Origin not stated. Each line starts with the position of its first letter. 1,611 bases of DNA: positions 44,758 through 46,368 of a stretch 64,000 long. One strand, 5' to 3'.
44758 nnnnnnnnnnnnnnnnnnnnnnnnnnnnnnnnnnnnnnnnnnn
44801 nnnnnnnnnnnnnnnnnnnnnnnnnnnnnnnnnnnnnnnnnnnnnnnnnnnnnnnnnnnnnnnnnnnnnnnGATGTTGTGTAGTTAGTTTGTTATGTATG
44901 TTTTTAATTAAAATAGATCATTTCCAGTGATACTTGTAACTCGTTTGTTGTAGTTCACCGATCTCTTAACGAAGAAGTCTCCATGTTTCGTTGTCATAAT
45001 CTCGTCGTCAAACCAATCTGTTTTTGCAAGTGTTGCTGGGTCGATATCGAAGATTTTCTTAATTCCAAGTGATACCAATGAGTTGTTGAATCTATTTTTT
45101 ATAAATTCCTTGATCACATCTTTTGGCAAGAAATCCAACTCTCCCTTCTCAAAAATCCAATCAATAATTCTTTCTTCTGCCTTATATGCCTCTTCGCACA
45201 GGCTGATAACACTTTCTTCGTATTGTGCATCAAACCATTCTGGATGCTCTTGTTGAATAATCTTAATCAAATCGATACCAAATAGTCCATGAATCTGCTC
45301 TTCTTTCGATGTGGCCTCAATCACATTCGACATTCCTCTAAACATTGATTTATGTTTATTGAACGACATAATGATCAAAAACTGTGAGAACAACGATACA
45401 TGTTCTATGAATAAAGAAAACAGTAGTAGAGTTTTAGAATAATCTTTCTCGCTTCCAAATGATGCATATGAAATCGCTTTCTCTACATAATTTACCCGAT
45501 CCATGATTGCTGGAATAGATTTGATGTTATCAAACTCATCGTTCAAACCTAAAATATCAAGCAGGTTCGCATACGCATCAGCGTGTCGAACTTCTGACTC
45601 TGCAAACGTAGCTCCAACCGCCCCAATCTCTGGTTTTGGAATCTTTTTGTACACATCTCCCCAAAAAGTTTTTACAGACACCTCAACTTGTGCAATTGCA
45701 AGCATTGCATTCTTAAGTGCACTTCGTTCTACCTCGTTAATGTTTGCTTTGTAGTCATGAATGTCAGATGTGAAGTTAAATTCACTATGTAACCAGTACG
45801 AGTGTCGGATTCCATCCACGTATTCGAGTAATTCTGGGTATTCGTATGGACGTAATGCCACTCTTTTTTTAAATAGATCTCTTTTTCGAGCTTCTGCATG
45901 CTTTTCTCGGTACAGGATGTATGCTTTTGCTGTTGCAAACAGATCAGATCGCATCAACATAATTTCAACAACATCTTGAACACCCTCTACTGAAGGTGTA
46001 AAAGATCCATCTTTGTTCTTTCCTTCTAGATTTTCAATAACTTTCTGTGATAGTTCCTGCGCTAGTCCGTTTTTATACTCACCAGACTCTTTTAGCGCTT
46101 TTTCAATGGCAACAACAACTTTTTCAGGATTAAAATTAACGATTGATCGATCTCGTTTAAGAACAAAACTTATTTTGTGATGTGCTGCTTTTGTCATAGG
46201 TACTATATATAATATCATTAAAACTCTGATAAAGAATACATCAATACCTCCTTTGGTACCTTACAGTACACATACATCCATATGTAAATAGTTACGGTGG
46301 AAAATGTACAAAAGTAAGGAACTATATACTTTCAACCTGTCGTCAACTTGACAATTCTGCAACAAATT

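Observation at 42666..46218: nrdB-nrdA-ndk operon with the ATP-cone on the radical-generating beta subunit, not the catalytic subunit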

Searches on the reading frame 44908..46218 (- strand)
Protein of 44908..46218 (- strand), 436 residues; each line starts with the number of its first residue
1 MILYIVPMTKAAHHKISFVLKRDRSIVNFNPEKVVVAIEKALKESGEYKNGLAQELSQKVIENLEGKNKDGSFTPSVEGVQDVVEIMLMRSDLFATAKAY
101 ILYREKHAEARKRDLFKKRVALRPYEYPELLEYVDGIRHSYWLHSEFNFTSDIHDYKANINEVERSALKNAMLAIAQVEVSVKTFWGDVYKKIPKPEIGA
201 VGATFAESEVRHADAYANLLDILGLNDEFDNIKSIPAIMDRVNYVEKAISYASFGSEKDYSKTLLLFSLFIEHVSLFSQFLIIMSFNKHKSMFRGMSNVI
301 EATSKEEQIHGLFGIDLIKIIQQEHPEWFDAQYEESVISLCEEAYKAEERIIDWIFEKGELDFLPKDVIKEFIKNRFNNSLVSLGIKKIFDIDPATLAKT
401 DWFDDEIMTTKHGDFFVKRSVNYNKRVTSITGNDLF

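Call 3: search_protein_families(library=pfam, proteins=[window:44908-46218:-], max_evalue=0.01)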
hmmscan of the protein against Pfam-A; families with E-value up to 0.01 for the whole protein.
window:44908-46218:- (436 aa): 2 families
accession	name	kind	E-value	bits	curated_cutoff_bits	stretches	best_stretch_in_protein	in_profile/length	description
PF00268.27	Ribonuc_red_sm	-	2e-58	198.5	33.6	1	120-392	2-276/281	Ribonucleotide reductase, small chain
PF03477.21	ATP-cone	-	6.4e-20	71.9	25.8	1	18-108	2-87/88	ATP cone domain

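Call 4: search_protein_families(library=ncbifam, proteins=[window:44908-46218:-], max_evalue=0.01)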
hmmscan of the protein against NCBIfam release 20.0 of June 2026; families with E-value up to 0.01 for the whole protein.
window:44908-46218:- (436 aa): 16 families
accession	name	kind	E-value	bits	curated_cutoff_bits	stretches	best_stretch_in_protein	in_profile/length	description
NF007186.0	PRK09614.1-5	equivalog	1.4e-46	159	237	1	113-436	5-322/328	ribonucleotide-diphosphate reductase subunit beta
NF009398.0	PRK12759.1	equivalog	1.3e-30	106.8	649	1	121-432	99-402/410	bifunctional gluaredoxin/ribonucleoside-diphosphate reductase subunit beta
NF007184.0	PRK09614.1-3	equivalog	2.8e-26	92.7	310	1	126-429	39-342/346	ribonucleotide-diphosphate reductase subunit beta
NF005550.0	PRK07209.1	equivalog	1.2e-19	70.6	309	1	132-425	76-376/383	ribonucleotide-diphosphate reductase subunit beta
NF005010.0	PRK06406.1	subfamily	2.4e-16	59.2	1125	1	15-112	3-100/771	vitamin B12-dependent ribonucleotide reductase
NF005497.0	PRK07111.1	equivalog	4.9e-16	58.2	764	1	17-113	3-97/746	anaerobic ribonucleoside triphosphate reductase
NF006207.0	PRK08332.1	equivalog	5.1e-16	57.1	2400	1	18-113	5-98/1684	vitamin B12-dependent ribonucleotide reductase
NF006126.0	PRK08270.1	equivalog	1.5e-15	56.5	548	1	18-114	4-95/684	ribonucleoside triphosphate reductase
NF005544.0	PRK07207.1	equivalog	4.4e-14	51.3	965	1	16-116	33-139/965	ribonucleoside-diphosphate reductase subunit alpha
NF009028.0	PRK12364.1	equivalog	3.8e-13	48.3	1377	1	19-180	3-159/842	ribonucleoside-diphosphate reductase subunit alpha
TIGR04171.1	RNR_1b_NrdF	exception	1.6e-12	47.3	355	1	139-429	23-307/316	class 1b ribonucleoside-diphosphate reductase subunit beta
NF009029.0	PRK12365.1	equivalog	3.3e-11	41.9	1350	1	15-113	116-220/1046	ribonucleoside-diphosphate reductase subunit alpha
NF006732.0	PRK09263.1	equivalog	4.9e-11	41.8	657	1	18-113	4-94/712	anaerobic ribonucleoside-triphosphate reductase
NF007183.0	PRK09614.1-2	subfamily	1e-09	37.8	320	1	141-426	30-312/327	ribonucleotide-diphosphate reductase subunit beta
NF006576.0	PRK09101.1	equivalog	7.6e-05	21.7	346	1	271-396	204-332/376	class Ia ribonucleoside-diphosphate reductase subunit beta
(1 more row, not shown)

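Call 5: search_solved_structures(query=window:44908-46218:-, show_alignments=3, max_evalue=0.00001)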
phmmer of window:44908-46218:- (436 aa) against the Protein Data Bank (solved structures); distinct sequences matched with E-value up to 0.00001: 16.
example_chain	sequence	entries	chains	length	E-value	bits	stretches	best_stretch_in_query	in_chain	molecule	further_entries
5olk_A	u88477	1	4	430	1.6e-167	561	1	14-436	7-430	Ribonucleoside-diphosphate reductase, beta subunit 1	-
6sf4_A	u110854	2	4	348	3.8e-150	503.8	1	104-436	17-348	Ribonucleoside-diphosphate reductase, beta subunit 1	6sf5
8dq3_A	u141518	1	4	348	1.7e-120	406.1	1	104-436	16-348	Ribonucleoside-diphosphate reductase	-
6cwo_A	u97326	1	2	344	8.3e-88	298.5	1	114-436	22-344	Ribonucleotide reductase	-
8dq4_A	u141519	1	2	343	2e-87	297.2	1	114-436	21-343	Ribonucleoside-diphosphate reductase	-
8dq5_A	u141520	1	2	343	6.5e-87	295.5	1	114-436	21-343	Ribonucleoside-diphosphate reductase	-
6cwq_A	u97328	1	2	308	5.5e-81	276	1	114-418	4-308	Ribonucleotide reductase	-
6cwp_A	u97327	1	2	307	1.3e-79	271.5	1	114-409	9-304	Ribonucleotide reductase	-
9dws_A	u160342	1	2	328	2.7e-29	105.8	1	121-432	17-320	ribonucleoside-diphosphate reductase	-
2ani_A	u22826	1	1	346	1.7e-13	53.7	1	126-425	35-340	Ribonucleoside-diphosphate reductase beta subunit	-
6y2n_A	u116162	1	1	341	2.9e-13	53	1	132-424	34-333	Ribonucleoside-diphosphate reductase subunit beta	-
4d8f_A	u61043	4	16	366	6.1e-13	51.9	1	126-425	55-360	Ribonucleoside-diphosphate reductase subunit beta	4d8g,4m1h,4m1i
1syy_A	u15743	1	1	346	6.1e-13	51.9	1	132-425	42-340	Ribonucleoside-diphosphate reductase beta chain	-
2o1z_A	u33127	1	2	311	2.5e-07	33.4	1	103-330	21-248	Ribonucleotide Reductase Subunit R2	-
8p23_A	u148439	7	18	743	2.6e-07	33.4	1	16-117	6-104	Anaerobic ribonucleoside-triphosphate reductase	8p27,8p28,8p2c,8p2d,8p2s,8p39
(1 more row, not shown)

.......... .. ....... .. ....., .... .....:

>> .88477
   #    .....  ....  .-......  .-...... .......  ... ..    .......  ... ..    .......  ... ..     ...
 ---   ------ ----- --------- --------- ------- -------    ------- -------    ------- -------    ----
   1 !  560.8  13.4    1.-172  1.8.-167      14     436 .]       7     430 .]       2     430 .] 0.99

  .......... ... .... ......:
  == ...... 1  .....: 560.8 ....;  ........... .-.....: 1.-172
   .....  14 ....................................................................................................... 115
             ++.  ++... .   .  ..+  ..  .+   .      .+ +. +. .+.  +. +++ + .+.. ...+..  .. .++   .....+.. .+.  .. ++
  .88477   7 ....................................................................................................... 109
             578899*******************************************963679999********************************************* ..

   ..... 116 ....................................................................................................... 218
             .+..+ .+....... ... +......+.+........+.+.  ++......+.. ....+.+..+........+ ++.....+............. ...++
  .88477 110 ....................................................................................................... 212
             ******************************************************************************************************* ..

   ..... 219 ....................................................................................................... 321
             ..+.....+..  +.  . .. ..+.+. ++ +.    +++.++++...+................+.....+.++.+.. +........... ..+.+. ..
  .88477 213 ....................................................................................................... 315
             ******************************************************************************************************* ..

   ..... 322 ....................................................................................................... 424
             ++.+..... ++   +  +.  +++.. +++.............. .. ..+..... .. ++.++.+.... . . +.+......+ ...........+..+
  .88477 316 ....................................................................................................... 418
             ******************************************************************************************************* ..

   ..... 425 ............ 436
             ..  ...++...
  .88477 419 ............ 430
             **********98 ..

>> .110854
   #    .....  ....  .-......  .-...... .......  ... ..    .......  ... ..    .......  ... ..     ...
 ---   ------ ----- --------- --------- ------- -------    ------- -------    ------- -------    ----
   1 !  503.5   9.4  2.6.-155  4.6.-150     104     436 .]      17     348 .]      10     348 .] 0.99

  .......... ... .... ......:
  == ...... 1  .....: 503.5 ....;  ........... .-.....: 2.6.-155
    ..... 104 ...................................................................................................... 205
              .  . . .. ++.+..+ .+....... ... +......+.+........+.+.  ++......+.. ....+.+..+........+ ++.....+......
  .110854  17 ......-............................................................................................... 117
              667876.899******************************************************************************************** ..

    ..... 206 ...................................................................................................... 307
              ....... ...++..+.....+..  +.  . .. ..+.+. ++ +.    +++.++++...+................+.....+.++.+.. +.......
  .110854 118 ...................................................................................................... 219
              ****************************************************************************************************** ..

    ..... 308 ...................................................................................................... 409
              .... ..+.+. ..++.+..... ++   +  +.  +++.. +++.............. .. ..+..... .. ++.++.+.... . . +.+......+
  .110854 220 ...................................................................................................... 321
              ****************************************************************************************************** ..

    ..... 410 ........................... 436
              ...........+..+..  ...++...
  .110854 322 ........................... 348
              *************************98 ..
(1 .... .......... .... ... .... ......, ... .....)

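Call 13: find_homologous_proteins(query=window:44908-46218:-, max_evalue=1e-10)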
Query window:44908-46218:- (436 aa): 8000 proteins with E <= 1e-10 among 8000 candidates; the best 120 are listed.
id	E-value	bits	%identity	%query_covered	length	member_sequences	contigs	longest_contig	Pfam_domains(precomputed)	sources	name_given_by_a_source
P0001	5.2e-286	966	100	100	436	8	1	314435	PF00268.28,PF03477.22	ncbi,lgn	-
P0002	3.1e-263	891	92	98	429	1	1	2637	PF00268.28,PF03477.22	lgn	-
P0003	2.2e-252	855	88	98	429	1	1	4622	PF00268.28,PF03477.22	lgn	-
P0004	1.3e-251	853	89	98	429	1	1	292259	PF00268.28,PF03477.22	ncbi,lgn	ncbi:MAG: ribonucleotide-diphosphate reductase subunit beta [Patescibacteria group bacterium]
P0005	2.9e-250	848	90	98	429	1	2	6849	PF00268.28,PF03477.22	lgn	-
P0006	1.3e-246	836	87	98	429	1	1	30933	PF00268.28,PF03477.22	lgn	-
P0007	1.8e-243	826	83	100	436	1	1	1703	PF00268.28,PF03477.22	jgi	jgi:ribonucleoside-diphosphate reductase beta chain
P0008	1.5e-242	823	84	98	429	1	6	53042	PF00268.28,PF03477.22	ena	-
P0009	3.6e-242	822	84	98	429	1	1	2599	PF00268.28,PF03477.22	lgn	-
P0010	3.9e-240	815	83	98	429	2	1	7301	PF00268.28,PF03477.22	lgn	-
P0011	8.1e-240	814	84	98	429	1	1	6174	PF00268.28,PF03477.22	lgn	-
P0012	3.9e-238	808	83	98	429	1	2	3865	PF00268.28,PF03477.22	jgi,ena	jgi:ribonucleoside-diphosphate reductase beta chain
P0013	6.1e-236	801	81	98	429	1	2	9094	PF00268.28,PF03477.22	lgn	-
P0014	6.4e-236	801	83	98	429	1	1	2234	PF00268.28,PF03477.22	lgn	-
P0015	2.7e-235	799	82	98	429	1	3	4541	PF00268.28,PF03477.22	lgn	-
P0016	4.6e-233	792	82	98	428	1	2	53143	PF00268.28,PF03477.22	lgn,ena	-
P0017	2.6e-230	783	81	98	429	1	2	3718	PF00268.28,PF03477.22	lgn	-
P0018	2.0e-228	777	79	100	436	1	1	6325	PF00268.28,PF03477.22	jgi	jgi:ribonucleoside-diphosphate reductase beta chain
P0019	6.1e-228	775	81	98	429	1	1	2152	PF00268.28,PF03477.22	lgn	-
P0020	9.2e-225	764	79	97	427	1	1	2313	PF00268.28,PF03477.22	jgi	jgi:ribonucleoside-diphosphate reductase beta chain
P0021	7.9e-224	761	79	98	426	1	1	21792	PF00268.28,PF03477.22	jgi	jgi:ribonucleoside-diphosphate reductase beta chain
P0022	5.1e-223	759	76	100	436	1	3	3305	PF00268.28,PF03477.22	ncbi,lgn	-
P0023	1.1e-222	758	76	100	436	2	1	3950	PF00268.28,PF03477.22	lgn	-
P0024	1.9e-221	754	78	98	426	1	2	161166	PF00268.28,PF03477.22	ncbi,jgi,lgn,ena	jgi:ribonucleoside-diphosphate reductase beta chain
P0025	8.6e-221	751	77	98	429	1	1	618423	PF00268.28,PF03477.22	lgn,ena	-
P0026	1.0e-219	748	76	98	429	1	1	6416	PF00268.28,PF03477.22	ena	-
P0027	2.2e-218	743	76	98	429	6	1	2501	PF00268.28,PF03477.22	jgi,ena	-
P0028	1.1e-217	741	76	97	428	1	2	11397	PF00268.28,PF03477.22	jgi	jgi:ribonucleoside-diphosphate reductase beta chain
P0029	1.6e-217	741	77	97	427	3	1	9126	PF00268.28,PF03477.22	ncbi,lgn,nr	ncbi:ribonucleotide-diphosphate reductase subunit beta [Arenimonas sp.]|nr:ribonucleotide-diphosphat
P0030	4.6e-216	736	75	98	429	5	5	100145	PF00268.28,PF03477.22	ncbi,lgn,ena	-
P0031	7.2e-216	735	75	99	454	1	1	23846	PF00268.28,PF03477.22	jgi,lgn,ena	-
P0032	1.1e-215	735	75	97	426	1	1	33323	PF00268.28,PF03477.22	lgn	-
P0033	2.6e-215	733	76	98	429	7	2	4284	PF00268.28,PF03477.22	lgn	-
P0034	1.1e-214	731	76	97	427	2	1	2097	PF00268.28,PF03477.22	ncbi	-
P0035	2.2e-213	727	75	97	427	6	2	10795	PF00268.28,PF03477.22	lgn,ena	-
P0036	2.2e-213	727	76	97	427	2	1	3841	PF00268.28,PF03477.22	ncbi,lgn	-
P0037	6.7e-210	716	73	98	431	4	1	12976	PF00268.28,PF03477.22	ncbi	-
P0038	7.4e-206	702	72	98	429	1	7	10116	PF00268.28,PF03477.22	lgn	-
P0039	1.0e-205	702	-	-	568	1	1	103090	PF00268.28,PF03477.22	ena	-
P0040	2.3e-204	697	71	98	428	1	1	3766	PF00268.28,PF03477.22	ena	-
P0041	4.1e-204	696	72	97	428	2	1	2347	PF00268.28,PF03477.22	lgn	-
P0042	4.8e-204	696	73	95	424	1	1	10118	PF00268.28,PF03477.22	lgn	-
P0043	3.0e-201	687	70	98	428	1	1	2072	PF00268.28,PF03477.22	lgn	-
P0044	7.8e-200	682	70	98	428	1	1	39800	PF00268.28,PF03477.22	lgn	-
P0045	8.3e-200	682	70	97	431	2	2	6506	PF00268.28,PF03477.22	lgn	-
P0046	8.5e-196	669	71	97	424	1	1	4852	PF00268.28,PF03477.22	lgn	-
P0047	1.3e-194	665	71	97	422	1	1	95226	PF00268.28,PF03477.22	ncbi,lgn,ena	-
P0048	1.8e-194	665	72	97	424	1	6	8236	PF00268.28,PF03477.22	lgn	-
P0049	5.3e-194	663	71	97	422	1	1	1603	PF00268.28,PF03477.22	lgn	-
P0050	4.1e-192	657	71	97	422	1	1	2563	PF00268.28,PF03477.22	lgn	-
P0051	1.0e-190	652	71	97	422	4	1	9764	PF00268.28,PF03477.22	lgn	-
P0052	1.1e-189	649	69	97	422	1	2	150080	PF00268.28,PF03477.22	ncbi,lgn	-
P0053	2.1e-189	648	70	97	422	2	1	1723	PF00268.28,PF03477.22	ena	-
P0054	2.0e-185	635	68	96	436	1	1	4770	PF00268.28,PF03477.22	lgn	-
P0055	6.1e-185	633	64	98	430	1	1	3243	PF00268.28,PF03477.22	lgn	-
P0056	4.2e-184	631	64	99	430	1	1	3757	PF00268.28,PF03477.22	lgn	-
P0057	2.5e-183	628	65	98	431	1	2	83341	PF00268.28,PF03477.22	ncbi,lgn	-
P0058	3.1e-183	628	64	98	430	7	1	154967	PF00268.28,PF03477.22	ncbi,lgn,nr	ncbi:MAG: ribonucleotide-diphosphate reductase subunit beta [Candidatus Pacebacteria bacterium]|nr:r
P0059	5.4e-183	627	64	97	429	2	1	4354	PF00268.28,PF03477.22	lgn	-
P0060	8.9e-183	626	54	97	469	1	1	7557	PF00268.28,PF03477.22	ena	-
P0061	2.2e-182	625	63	98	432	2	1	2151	PF00268.28,PF03477.22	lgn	-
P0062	2.6e-182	625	64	98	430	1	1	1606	PF00268.28,PF03477.22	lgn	-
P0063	3.4e-182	624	64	96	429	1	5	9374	PF00268.28,PF03477.22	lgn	-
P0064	4.6e-182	624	64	98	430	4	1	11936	PF00268.28,PF03477.22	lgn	-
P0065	4.9e-182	624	65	98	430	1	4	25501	PF00268.28,PF03477.22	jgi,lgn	jgi:ribonucleoside-diphosphate reductase beta chain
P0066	5.1e-182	624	64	98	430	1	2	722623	PF00268.28,PF03477.22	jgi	jgi:ribonucleoside-diphosphate reductase beta chain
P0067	1.2e-181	622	63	98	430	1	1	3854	PF00268.28,PF03477.22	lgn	-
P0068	1.3e-181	622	63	98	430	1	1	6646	PF00268.28,PF03477.22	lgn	-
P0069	2.3e-181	622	63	97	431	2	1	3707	PF00268.28,PF03477.22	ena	-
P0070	6.5e-181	620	64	98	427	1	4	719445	PF00268.28,PF03477.22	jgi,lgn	-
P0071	1.1e-180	619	64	97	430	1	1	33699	PF00268.28,PF03477.22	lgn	-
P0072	1.5e-180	619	63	98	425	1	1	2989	PF00268.28,PF03477.22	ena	-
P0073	1.5e-180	619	64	98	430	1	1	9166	PF00268.28,PF03477.22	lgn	-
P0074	4.5e-180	617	64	98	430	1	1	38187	PF00268.28,PF03477.22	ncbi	-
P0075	5.3e-180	617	64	98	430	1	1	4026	PF00268.28,PF03477.22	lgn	-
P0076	5.3e-180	617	64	98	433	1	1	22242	PF00268.28,PF03477.22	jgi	-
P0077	1.2e-179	616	63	99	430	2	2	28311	PF00268.28,PF03477.22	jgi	jgi:ribonucleoside-diphosphate reductase beta chain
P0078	1.9e-179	615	63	98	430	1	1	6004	PF00268.28,PF03477.22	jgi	jgi:ribonucleoside-diphosphate reductase beta chain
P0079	2.3e-179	615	64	96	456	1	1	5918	PF00268.28,PF03477.22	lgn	-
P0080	2.3e-179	615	63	97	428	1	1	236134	PF00268.28,PF03477.22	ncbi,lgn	-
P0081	2.8e-179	615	63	98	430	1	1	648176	PF00268.28,PF03477.22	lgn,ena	-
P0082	5.2e-179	614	64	96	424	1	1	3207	PF00268.28,PF03477.22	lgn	-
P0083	5.7e-179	614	64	98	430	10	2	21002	PF00268.28,PF03477.22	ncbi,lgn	-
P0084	1.2e-178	613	62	98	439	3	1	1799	PF00268.28,PF03477.22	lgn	-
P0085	1.2e-178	613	63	98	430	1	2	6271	PF00268.28,PF03477.22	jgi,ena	-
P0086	1.3e-178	612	63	98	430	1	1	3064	PF00268.28,PF03477.22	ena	-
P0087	1.3e-178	612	62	96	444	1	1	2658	PF00268.28,PF03477.22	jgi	-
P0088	1.5e-178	612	62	99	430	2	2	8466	PF00268.28,PF03477.22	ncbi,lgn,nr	ncbi:MAG: ribonucleotide-diphosphate reductase subunit beta [Candidatus Levybacteria bacterium]|nr:r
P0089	1.7e-178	612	63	98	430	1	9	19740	PF00268.28,PF03477.22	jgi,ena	-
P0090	2.5e-178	612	62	98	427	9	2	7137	PF00268.28,PF03477.22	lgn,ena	-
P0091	2.7e-178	611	65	96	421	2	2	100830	PF00268.28,PF03477.22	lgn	-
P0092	2.9e-178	611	63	96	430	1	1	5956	PF00268.28,PF03477.22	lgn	-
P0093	4.3e-178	611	64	97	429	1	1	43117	PF00268.28,PF03477.22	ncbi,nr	ncbi:ribonucleotide-diphosphate reductase subunit beta [Candidatus Nomurabacteria bacterium]|nr:ribo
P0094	4.5e-178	611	62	99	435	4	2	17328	PF00268.28,PF03477.22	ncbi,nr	ncbi:MAG: ribonucleotide-diphosphate reductase subunit beta [Candidatus Pacebacteria bacterium]|nr:r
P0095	5.5e-178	610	63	97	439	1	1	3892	PF00268.28,PF03477.22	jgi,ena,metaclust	metaclust:\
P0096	5.6e-178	610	62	98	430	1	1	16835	PF00268.28,PF03477.22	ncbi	-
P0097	5.9e-178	610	62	98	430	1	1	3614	PF00268.28,PF03477.22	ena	-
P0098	6.0e-178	610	63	98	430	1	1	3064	PF00268.28,PF03477.22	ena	-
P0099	7.1e-178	610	64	96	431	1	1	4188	PF00268.28,PF03477.22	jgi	jgi:ribonucleoside-diphosphate reductase beta chain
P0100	8.2e-178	610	64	96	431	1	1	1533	PF00268.28,PF03477.22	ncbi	-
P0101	1.4e-177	609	64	97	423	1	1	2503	PF00268.28,PF03477.22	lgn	-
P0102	1.6e-177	609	64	96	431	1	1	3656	PF00268.28,PF03477.22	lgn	-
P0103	2.2e-177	608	64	96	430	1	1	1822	PF00268.28,PF03477.22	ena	-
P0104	2.4e-177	608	64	98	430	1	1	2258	PF00268.28,PF03477.22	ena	-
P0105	2.9e-177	608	63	97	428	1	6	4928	PF00268.28,PF03477.22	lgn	-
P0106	3.2e-177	608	64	96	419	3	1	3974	PF00268.28,PF03477.22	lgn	-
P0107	3.7e-177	608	63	97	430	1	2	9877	PF00268.28,PF03477.22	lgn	-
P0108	4.1e-177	608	63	97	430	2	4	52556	PF00268.28,PF03477.22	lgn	-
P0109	4.3e-177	607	63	96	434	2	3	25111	PF00268.28,PF03477.22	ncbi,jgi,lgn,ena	ncbi:MAG TPA: ribonucleotide-diphosphate reductase subunit beta [Candidatus Paceibacterota bacterium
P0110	4.7e-177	607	63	97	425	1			PF00268.28,PF03477.22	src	-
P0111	4.9e-177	607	63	96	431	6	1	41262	PF00268.28,PF03477.22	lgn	-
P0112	5.4e-177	607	62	98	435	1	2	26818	PF00268.28,PF03477.22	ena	-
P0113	6.0e-177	607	64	96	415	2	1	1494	PF00268.28,PF03477.22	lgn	-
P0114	6.3e-177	607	62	98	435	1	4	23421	PF00268.28,PF03477.22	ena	-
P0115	6.9e-177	607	63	96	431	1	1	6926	PF00268.28,PF03477.22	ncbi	-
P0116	7.3e-177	607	63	97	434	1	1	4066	PF00268.28,PF03477.22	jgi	-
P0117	7.8e-177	607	63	96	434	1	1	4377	PF00268.28,PF03477.22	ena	-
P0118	7.9e-177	607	63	97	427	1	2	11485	PF00268.28,PF03477.22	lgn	-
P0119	8.0e-177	607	63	97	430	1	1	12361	PF00268.28,PF03477.22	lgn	-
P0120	8.2e-177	607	62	98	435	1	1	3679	PF00268.28,PF03477.22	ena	-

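Call 14: list_cluster_members(proteins=[P0001, P0004, P0029])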
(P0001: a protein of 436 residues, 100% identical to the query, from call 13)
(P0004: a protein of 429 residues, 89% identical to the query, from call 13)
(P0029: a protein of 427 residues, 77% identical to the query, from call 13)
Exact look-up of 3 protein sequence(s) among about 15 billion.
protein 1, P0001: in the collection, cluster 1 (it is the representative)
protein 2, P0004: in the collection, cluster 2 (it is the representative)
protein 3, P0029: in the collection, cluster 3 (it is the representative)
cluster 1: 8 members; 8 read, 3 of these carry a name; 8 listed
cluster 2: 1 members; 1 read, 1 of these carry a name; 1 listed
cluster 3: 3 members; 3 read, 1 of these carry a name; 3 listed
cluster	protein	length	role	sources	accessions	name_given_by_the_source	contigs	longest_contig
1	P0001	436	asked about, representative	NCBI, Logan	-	-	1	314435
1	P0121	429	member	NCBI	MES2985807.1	MAG: ribonucleotide-diphosphate reductase subunit beta [Patescibacteria group bacterium]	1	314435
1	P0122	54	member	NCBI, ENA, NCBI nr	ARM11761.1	hypothetical protein Bra5_CH01503 [Rhizobium phaseoli Brasil 5]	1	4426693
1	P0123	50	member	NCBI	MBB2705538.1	UNVERIFIED_ORG: hypothetical protein GGE63_003656 [Rhizobium esperanzae]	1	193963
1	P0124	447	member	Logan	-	-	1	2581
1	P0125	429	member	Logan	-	-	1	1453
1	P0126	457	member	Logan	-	-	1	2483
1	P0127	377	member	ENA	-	-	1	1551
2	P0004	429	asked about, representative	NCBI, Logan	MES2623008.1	MAG: ribonucleotide-diphosphate reductase subunit beta [Patescibacteria group bacterium]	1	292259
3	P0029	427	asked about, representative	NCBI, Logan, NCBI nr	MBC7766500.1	ribonucleotide-diphosphate reductase subunit beta [Arenimonas sp.] | ribonucleotide-diphosphate reductase subunit beta [Candidatus Parcubacteria bacterium]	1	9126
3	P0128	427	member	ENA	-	-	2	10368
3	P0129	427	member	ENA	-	-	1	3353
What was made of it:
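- Checked: The annotated NCBI protein and most homologues are 429 aa (calls 13, 14).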
